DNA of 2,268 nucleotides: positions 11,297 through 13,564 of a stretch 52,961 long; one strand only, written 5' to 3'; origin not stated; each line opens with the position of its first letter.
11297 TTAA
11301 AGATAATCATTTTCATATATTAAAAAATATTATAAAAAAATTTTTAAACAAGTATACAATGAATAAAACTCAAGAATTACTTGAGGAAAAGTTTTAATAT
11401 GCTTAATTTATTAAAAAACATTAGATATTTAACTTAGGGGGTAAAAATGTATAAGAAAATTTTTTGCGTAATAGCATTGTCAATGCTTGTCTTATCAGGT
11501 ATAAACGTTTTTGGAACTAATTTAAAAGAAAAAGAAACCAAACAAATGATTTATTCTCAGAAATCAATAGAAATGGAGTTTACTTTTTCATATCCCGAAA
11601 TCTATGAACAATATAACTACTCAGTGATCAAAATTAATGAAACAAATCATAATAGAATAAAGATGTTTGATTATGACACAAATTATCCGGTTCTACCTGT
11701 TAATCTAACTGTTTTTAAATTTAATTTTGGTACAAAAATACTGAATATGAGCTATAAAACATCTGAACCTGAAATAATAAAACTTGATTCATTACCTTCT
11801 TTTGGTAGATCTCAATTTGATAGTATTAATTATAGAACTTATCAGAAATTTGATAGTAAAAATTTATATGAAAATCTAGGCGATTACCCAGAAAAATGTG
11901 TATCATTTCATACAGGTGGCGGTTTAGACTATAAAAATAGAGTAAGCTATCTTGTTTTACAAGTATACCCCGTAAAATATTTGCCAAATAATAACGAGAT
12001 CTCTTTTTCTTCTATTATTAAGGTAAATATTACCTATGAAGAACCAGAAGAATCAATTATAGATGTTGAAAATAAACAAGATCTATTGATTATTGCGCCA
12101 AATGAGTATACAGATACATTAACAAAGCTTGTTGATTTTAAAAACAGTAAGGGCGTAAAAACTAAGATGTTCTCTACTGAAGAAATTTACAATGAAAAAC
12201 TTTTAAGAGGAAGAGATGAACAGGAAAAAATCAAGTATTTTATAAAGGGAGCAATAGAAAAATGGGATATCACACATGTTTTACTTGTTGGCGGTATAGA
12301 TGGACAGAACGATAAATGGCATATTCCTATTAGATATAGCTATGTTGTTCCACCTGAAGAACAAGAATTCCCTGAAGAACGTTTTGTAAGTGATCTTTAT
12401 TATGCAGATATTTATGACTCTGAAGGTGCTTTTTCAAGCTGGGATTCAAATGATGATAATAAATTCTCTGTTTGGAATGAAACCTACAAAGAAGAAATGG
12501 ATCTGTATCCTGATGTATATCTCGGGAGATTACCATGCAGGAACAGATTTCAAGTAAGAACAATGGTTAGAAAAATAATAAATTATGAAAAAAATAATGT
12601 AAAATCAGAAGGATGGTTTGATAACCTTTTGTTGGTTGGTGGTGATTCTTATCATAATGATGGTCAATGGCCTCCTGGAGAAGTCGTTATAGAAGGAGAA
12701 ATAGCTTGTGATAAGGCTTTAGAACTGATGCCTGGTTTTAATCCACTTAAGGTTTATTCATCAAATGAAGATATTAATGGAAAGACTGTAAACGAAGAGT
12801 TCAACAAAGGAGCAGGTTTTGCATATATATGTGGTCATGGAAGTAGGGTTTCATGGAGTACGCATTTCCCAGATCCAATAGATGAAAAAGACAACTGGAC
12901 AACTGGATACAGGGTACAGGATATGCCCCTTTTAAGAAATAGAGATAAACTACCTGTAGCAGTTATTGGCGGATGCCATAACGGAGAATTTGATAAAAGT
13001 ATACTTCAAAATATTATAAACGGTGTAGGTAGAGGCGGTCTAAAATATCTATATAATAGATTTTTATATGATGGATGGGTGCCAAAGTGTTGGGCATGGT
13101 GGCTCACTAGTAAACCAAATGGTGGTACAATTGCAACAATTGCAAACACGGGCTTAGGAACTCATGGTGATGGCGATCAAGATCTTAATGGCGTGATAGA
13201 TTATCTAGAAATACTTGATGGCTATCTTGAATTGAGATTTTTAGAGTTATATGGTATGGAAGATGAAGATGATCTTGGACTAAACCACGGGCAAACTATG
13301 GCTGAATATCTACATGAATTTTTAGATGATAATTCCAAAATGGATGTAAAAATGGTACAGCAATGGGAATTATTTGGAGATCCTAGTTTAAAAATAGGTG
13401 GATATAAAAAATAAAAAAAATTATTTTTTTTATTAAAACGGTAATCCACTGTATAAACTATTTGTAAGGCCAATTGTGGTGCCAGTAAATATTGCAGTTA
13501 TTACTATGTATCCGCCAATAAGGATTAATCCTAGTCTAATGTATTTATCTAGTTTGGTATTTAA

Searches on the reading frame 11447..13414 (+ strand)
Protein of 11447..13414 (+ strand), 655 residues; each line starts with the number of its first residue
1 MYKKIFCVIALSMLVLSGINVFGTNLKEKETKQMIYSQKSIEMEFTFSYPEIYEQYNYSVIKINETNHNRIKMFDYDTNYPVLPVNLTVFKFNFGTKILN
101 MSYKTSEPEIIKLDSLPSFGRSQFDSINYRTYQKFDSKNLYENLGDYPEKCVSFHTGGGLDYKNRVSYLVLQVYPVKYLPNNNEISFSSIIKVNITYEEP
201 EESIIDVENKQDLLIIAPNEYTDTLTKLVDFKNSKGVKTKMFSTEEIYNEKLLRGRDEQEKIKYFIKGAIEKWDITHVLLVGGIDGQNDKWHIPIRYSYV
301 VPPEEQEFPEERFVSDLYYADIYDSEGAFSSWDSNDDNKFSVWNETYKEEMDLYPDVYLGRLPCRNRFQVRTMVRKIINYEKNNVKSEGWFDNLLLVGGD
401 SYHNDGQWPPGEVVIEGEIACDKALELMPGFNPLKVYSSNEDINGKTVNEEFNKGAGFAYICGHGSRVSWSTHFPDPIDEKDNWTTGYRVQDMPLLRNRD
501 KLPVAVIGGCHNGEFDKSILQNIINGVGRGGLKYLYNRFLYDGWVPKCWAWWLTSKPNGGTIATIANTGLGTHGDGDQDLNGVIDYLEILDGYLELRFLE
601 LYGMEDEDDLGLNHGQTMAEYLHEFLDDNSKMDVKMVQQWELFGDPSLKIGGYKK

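Call 67: search_protein_families(library=pfam, proteins=[window:11447-13414:+], max_evalue=0.0001)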
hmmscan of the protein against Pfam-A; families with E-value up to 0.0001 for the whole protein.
window:11447-13414:+ (655 aa): 1 family
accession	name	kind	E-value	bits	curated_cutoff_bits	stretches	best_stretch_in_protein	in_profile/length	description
PF01364.23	Peptidase_C25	-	5.6e-53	180.9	23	1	214-649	2-373/374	Peptidase family C25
